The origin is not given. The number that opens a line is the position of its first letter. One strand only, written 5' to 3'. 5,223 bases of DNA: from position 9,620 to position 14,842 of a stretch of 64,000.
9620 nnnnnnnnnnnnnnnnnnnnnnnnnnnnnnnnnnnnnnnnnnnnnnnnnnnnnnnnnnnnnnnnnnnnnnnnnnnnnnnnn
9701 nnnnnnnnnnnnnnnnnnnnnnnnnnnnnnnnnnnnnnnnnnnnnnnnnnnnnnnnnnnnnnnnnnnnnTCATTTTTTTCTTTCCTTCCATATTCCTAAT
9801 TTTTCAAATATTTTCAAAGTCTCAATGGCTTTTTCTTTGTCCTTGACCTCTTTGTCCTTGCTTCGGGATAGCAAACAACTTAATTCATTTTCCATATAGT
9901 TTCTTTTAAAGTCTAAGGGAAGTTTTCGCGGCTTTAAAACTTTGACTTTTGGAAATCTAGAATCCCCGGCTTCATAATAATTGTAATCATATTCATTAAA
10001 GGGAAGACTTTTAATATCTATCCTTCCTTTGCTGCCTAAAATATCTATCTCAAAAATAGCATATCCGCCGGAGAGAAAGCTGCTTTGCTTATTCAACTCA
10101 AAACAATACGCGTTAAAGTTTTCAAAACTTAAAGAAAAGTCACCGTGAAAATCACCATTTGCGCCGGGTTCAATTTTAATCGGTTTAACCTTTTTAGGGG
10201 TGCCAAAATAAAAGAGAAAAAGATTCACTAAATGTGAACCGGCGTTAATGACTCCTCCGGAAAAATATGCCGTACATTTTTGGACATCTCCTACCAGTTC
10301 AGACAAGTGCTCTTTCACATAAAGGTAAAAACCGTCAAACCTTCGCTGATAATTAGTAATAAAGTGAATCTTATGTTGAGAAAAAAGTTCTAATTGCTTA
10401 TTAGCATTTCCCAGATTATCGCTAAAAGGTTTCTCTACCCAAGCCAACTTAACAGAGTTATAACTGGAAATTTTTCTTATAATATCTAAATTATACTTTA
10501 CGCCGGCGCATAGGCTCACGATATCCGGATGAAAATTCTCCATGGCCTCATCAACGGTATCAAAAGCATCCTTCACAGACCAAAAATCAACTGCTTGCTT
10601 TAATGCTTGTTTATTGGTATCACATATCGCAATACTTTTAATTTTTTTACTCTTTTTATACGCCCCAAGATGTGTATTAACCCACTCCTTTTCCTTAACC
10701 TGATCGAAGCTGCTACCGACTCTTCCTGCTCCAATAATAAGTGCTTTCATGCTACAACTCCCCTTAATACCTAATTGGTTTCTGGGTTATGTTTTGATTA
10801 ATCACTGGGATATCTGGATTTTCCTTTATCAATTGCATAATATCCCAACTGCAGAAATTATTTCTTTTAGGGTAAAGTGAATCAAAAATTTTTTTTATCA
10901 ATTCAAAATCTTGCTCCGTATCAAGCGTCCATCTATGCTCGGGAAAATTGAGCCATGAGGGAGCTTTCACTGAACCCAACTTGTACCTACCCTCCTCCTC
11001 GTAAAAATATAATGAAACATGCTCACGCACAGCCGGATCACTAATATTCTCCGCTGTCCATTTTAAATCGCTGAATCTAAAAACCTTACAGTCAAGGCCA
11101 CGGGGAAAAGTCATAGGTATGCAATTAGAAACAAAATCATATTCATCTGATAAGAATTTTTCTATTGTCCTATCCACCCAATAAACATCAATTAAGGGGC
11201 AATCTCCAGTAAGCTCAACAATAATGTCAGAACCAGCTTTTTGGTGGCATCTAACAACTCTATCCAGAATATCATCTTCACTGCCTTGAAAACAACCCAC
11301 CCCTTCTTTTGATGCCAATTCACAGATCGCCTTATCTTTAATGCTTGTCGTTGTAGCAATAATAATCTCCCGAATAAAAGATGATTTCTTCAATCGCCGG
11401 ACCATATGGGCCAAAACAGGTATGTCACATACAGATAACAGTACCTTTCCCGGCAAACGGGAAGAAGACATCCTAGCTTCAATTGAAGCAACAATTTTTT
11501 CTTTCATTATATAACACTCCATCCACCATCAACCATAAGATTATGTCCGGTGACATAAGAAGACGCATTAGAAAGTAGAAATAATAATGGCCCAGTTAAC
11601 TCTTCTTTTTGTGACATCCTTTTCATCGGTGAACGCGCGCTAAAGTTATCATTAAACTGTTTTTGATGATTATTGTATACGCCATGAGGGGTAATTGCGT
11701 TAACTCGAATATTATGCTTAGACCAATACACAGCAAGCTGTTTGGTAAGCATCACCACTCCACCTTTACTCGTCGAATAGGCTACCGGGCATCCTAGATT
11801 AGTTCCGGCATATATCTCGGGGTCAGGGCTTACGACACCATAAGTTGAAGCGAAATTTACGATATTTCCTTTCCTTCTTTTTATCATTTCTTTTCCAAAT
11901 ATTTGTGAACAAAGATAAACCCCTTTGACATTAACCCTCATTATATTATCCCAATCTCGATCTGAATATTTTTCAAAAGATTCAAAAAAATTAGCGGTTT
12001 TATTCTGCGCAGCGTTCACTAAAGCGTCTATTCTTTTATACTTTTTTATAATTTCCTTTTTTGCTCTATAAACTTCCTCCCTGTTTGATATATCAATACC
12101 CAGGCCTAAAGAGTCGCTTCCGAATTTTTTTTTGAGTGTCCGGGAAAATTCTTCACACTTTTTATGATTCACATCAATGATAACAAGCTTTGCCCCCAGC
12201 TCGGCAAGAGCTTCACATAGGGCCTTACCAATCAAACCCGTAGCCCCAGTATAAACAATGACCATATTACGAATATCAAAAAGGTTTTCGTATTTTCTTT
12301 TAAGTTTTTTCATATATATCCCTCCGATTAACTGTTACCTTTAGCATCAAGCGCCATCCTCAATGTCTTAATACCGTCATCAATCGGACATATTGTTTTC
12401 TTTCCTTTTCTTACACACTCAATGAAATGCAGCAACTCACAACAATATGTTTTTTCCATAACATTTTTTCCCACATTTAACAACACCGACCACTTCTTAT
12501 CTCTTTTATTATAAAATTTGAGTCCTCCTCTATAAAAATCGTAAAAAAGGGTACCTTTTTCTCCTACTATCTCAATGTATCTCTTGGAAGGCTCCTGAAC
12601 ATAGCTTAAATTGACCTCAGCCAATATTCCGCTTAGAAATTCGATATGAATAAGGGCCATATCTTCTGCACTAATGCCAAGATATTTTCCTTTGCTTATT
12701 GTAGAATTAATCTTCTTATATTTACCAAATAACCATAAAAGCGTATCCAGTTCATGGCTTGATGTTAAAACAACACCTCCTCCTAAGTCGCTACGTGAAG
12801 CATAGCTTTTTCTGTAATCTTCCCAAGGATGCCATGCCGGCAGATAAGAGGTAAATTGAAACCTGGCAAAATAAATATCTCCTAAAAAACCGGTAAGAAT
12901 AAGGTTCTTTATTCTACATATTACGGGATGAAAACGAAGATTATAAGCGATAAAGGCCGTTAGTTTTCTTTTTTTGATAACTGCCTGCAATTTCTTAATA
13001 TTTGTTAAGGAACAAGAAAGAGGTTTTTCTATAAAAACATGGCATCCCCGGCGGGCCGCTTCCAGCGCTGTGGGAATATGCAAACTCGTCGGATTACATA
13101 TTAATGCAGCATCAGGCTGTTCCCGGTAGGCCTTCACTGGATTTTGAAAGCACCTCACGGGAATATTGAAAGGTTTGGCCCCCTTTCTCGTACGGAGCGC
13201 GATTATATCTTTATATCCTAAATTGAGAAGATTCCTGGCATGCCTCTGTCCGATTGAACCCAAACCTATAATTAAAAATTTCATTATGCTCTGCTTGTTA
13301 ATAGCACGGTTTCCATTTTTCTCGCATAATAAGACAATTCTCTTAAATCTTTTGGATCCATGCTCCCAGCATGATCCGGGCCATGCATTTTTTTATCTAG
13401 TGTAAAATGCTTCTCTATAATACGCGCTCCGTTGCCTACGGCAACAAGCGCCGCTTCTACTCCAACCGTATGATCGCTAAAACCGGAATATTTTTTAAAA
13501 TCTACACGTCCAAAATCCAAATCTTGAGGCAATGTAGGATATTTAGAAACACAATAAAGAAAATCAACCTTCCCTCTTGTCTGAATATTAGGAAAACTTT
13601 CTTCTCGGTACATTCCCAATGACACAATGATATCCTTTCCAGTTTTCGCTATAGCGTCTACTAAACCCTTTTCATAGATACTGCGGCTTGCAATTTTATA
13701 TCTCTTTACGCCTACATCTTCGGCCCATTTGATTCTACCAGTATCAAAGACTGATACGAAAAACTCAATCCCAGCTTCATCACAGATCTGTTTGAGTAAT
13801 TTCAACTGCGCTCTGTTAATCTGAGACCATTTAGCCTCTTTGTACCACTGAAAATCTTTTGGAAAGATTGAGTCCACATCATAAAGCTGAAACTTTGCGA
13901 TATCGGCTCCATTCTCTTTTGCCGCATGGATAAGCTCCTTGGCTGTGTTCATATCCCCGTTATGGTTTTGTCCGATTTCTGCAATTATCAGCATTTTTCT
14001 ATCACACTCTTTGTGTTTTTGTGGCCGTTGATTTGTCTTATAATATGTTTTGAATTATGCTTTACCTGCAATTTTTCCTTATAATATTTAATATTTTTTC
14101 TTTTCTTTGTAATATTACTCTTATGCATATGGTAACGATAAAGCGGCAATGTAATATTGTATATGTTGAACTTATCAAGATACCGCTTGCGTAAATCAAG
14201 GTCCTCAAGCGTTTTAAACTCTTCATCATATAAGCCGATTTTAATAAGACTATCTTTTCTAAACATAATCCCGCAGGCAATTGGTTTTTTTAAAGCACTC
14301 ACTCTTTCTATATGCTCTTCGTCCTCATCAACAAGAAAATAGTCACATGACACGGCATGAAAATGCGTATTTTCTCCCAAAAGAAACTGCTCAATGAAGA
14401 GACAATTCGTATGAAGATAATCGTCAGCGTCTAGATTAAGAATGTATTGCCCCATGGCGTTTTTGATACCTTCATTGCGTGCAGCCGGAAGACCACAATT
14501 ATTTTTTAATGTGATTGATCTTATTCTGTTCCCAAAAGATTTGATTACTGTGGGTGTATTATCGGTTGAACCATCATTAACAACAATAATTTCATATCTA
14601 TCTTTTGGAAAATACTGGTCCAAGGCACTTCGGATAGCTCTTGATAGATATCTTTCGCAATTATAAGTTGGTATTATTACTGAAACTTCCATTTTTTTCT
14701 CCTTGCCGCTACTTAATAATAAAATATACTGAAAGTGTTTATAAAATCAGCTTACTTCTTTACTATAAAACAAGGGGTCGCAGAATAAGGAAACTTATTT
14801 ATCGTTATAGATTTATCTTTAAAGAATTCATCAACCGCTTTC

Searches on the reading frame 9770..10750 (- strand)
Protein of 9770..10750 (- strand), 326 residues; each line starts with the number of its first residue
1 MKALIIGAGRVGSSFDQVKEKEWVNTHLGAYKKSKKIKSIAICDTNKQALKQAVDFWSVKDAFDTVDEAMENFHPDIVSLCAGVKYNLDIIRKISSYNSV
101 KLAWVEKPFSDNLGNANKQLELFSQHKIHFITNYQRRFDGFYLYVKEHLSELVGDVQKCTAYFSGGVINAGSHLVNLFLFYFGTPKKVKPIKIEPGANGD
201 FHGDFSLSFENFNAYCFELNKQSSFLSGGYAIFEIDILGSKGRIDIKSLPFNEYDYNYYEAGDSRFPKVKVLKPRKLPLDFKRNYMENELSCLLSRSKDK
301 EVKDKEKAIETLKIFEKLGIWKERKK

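Call 3: search_protein_families(library=pfam, proteins=[window:9770-10750:-], max_evalue=0.01)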
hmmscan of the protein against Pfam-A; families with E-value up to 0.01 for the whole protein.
window:9770-10750:- (326 aa): 1 family
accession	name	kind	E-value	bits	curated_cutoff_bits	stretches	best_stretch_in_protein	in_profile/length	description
PF01408.29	GFO_IDH_MocA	-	1.7e-07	32.4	24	1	2-130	2-116/120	Oxidoreductase family, NAD-binding Rossmann fold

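Call 4: search_protein_families(library=ncbifam, proteins=[window:9770-10750:-], max_evalue=0.01)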
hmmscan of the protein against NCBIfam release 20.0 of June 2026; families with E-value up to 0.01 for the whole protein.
window:9770-10750:- (326 aa): 4 families
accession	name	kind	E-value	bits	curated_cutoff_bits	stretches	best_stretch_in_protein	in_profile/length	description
TIGR04380.1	myo_inos_iolG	equivalog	5.9e-13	48.4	355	1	4-157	5-146/330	inositol 2-dehydrogenase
NF040723.1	UDP-GlcNAcDh_Arch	equivalog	1.1e-06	28.4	450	1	26-160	14-145/302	UDP-N-acetylglucosamine 3-dehydrogenase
NF007574.0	PRK10206.1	equivalog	0.00055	19.1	352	1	51-157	43-147/345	oxidoreductase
NF058563.1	BT_2159_fam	equivalog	0.0048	16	650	1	26-149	14-135/350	disaccharide 3-dehydrogenase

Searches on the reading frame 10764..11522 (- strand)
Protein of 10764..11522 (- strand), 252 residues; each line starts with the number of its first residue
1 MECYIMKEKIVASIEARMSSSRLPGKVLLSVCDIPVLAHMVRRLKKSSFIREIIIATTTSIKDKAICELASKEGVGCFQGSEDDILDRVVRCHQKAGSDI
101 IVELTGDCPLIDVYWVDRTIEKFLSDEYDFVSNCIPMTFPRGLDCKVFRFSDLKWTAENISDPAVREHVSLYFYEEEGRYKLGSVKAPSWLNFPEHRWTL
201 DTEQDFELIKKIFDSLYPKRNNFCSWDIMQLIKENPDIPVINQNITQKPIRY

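Call 3: search_protein_families(library=pfam, proteins=[window:10764-11522:-], max_evalue=0.01)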
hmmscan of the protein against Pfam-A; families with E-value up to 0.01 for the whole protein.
window:10764-11522:- (252 aa): 2 families
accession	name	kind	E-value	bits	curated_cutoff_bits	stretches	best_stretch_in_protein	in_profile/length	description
PF02348.25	CTP_transf_3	-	1.3e-21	77.9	22.6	1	14-212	4-205/217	Cytidylyltransferase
PF12804.13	NTP_transf_3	-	9.5e-05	23.1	27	1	25-131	15-119/160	MobA-like NTP transferase domain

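Call 4: search_protein_families(library=ncbifam, proteins=[window:10764-11522:-], max_evalue=0.01)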
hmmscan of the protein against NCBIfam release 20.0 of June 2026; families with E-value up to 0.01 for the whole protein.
window:10764-11522:- (252 aa): 7 families
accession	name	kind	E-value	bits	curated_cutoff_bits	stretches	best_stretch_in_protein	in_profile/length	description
NF009905.0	PRK13368.1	subfamily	4.1e-19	68.9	255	1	9-133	2-124/243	3-deoxy-manno-octulosonate cytidylyltransferase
NF003952.0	PRK05450.1-5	subfamily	2.9e-16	59.4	193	1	9-134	2-127/250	3-deoxy-manno-octulosonate cytidylyltransferase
NF003948.0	PRK05450.1-1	equivalog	3.8e-12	45.9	281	1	8-135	4-132/248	3-deoxy-manno-octulosonate cytidylyltransferase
NF003950.0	PRK05450.1-3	subfamily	3.4e-11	43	234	1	10-131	3-126/248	3-deoxy-manno-octulosonate cytidylyltransferase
TIGR00466.1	kdsB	equivalog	4.2e-09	36.2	155.2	1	13-137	6-130/241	3-deoxy-manno-octulosonate cytidylyltransferase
TIGR03584.1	PseF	equivalog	4.5e-05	23.2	205.7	1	11-75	1-61/222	pseudaminic acid cytidylyltransferase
NF010736.0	PRK14138.1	equivalog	0.0067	15.7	395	1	53-170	65-174/244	NAD-dependent deacetylase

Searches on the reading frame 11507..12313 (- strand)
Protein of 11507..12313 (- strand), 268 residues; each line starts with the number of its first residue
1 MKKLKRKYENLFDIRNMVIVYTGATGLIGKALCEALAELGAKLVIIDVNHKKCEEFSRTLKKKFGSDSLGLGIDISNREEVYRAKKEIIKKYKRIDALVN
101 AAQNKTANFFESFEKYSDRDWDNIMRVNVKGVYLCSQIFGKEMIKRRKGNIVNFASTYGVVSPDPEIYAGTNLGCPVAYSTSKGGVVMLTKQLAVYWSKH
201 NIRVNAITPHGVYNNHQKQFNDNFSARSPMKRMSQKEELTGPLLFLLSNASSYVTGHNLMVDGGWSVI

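Call 6: search_protein_families(library=ncbifam, proteins=[window:11507-12313:-], max_evalue=0.00001)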
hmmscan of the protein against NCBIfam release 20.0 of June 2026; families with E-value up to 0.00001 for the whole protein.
window:11507-12313:- (268 aa): 204 families (the best 25 are shown)
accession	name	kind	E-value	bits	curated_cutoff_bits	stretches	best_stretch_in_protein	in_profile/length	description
NF006619.0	PRK09186.1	equivalog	4.4e-59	200.2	255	1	15-267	3-256/256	oxidoreductase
NF006070.0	PRK08213.1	subfamily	1.7e-53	181.8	279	1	7-268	3-259/259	gluconate 5-dehydrogenase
NF005309.0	PRK06841.1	subfamily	1e-51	175.9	286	1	6-267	5-254/255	GolD/DthD family dehydrogenase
NF005559.1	PRK07231.1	subfamily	4.7e-48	163.9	215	1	15-266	3-248/249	glucose 1-dehydrogenase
NF004791.0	PRK06138.1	equivalog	9.9e-48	162.6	312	1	15-267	4-251/252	SDR family oxidoreductase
NF006132.0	PRK08277.1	subfamily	1.9e-46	158.7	281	1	9-266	3-275/280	D-mannonate oxidoreductase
NF004774.0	PRK06114.1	equivalog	1.7e-45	155.4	360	1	4-266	4-260/262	SDR family oxidoreductase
NF052558.1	MBtsdlDhBudC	equivalog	9.4e-45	153.1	270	1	16-266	3-242/250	meso-2,3-butanediol dehydrogenase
NF050062.1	FlagModPtmA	equivalog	1.1e-44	152.9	350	1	15-266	3-255/256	flagellin modification protein PtmA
NF004818.0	PRK06172.1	equivalog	1.6e-44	152.2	336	1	15-265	6-250/253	SDR family oxidoreductase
NF005390.0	PRK06935.1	equivalog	4.7e-44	150.7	369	1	7-267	6-257/258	2-dehydro-3-deoxy-D-gluconate 5-dehydrogenase KduD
TIGR01830.1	3oxo_ACP_reduc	equivalog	5.4e-44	150.7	297.75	1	21-264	3-237/239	3-oxoacyl-[acyl-carrier-protein] reductase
NF005983.0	PRK08085.1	equivalog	1.6e-42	145.9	408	1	9-267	2-252/254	gluconate 5-dehydrogenase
NF005853.0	PRK07774.1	equivalog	4e-42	144.3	303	1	13-265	3-246/250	SDR family oxidoreductase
TIGR01832.1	kduD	equivalog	6.1e-42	143.8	338.85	1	12-265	1-245/248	2-dehydro-3-deoxy-D-gluconate 5-dehydrogenase KduD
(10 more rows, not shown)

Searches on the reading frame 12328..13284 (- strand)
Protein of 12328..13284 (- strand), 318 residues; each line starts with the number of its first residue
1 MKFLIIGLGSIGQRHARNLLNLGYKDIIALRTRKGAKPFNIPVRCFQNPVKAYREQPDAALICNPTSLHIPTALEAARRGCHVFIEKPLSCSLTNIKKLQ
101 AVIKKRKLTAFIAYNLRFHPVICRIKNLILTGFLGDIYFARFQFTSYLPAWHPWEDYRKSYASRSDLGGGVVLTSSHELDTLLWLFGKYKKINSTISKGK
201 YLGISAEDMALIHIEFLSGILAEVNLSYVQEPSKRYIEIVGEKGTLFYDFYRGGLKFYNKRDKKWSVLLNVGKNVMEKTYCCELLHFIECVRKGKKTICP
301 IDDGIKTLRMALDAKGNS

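Call 6: search_protein_families(library=ncbifam, proteins=[window:12328-13284:-], max_evalue=0.00001)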
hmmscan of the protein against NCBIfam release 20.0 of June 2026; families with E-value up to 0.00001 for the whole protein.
window:12328-13284:- (318 aa): 7 families
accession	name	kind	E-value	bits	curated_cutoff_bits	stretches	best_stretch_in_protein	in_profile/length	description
TIGR04380.1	myo_inos_iolG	equivalog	1.2e-30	106.5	355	1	2-315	3-320/330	inositol 2-dehydrogenase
NF040723.1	UDP-GlcNAcDh_Arch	equivalog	1.3e-28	100.4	450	1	2-314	2-297/302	UDP-N-acetylglucosamine 3-dehydrogenase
NF052479.1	LevoglcsnDh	equivalog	3.2e-13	49.1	650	1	60-196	77-212/386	levoglucosan dehydrogenase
NF041392.1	XylDh_Gfo6_Halo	equivalog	2.6e-12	46.2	350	1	54-153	80-179/350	D-xylose 1-dehydrogenase Gfo6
NF008607.0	PRK11579.1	subfamily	5.8e-11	42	330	1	55-198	61-201/346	oxidoreductase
NF052679.1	InsChiInosDhIolG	equivalog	2.6e-10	39.9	540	1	2-298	4-298/343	bifunctional inositol 2-dehydrogenase/D-chiro-inositol 1-dehydrogenase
NF007574.0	PRK10206.1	equivalog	1.6e-07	30.7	352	1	60-198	69-199/345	oxidoreductase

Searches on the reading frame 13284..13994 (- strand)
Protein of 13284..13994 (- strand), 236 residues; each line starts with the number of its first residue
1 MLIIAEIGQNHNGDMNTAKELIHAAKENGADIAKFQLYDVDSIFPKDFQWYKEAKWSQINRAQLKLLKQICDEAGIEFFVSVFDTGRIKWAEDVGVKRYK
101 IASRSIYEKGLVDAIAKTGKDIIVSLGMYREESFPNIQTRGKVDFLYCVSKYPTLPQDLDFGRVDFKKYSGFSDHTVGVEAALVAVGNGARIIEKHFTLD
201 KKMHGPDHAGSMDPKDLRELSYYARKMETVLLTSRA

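Call 6: search_protein_families(library=ncbifam, proteins=[window:13284-13994:-], max_evalue=0.00001)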
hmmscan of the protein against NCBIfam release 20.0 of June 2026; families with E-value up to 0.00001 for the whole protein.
window:13284-13994:- (236 aa): 2 families
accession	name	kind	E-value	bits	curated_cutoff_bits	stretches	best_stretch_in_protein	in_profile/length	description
TIGR03569.1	NeuB_NnaB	equivalog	8.5e-56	189.4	399.65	1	2-231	2-258/329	N-acetylneuraminate synthase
TIGR03586.1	PseI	equivalog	2.1e-43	148.8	340.25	1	2-230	3-256/327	pseudaminic acid synthase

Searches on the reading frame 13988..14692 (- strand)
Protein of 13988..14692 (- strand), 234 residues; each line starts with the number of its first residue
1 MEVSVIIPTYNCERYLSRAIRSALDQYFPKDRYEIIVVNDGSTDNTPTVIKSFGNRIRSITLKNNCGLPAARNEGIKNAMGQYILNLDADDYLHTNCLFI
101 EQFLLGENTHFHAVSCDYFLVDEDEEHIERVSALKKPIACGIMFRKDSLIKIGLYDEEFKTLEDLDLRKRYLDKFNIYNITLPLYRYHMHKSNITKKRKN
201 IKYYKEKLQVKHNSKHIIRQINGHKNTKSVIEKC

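Call 6: search_protein_families(library=ncbifam, proteins=[window:13988-14692:-], max_evalue=0.00001)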
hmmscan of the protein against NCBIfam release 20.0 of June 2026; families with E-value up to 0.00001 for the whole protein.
window:13988-14692:- (234 aa): 20 families
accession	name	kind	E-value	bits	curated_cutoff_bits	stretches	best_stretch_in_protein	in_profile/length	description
NF041875.1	EPS_EpsD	equivalog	3.4e-22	79.3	370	1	3-98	1-97/325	exopolysaccharide biosynthesis glycosyltransferase EpsD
NF047683.1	TeichurnBiosyTuaG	equivalog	3.4e-21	76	400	1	2-133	7-138/252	teichuronic acid biosynthesis protein TuaG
NF007482.0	PRK10073.1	equivalog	5.7e-20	71.6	423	1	2-127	7-131/334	glycosyltransferase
NF053739.1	GlytfEpsEBac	equivalog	1.4e-18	66.8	450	1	2-207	2-220/265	glycosyltransferase EpsE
TIGR03937.1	PgaC_IcaA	equivalog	1.7e-17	63.5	422.3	1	2-99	46-144/407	poly-beta-1,6-N-acetyl-D-glucosamine synthase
TIGR03965.1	mycofact_glyco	equivalog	4.6e-16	58.7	280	1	2-90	75-164/467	mycofactocin biosynthesis glycosyltransferase MftF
TIGR03111.1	glyc2_xrt_Gpos1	hypoth_equivalog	3.9e-14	52.3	363.95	1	2-114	50-165/439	TIGR03111 family XrtG-associated glycosyltransferase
NF050050.1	ProtGlycPglI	equivalog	3.7e-13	49.5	500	1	3-132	4-132/306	GalNAc(5)-diNAcBac-PP-undecaprenol beta-1,3-glucosyltransferase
NF038302.1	EPS_HpsE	equivalog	7.7e-12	44.8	300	1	1-96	1-102/307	hormogonium polysaccharide biosynthesis glycosyltransferase HpsE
TIGR04283.1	glyco_like_mftF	equivalog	1.1e-11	44.8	182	1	3-171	1-169/221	TIGR04283 family arsenosugar biosynthesis glycosyltransferase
NF041394.1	GtaseAglG_Halo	equivalog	2e-11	43.7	440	1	1-92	1-94/304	glucosyl-dolichyl phosphate glucuronosyltransferase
NF038299.1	EPS_HpsN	equivalog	4.3e-11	42.4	425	1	2-110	2-111/317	hormogonium polysaccharide biosynthesis glycosyltransferase HpsN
NF007453.0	PRK10018.1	equivalog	6.8e-11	42.3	382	1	3-100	8-106/280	colanic acid biosynthesis glycosyltransferase WcaA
TIGR04017.1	WcaA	equivalog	8.9e-11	41.9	495.75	1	3-104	7-107/279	colanic acid biosynthesis glycosyltransferase WcaA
NF047588.1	GlcsyltransPgfSStrep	equivalog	7.2e-10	38.6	500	1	1-114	1-117/308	glycosyltransferase PgfS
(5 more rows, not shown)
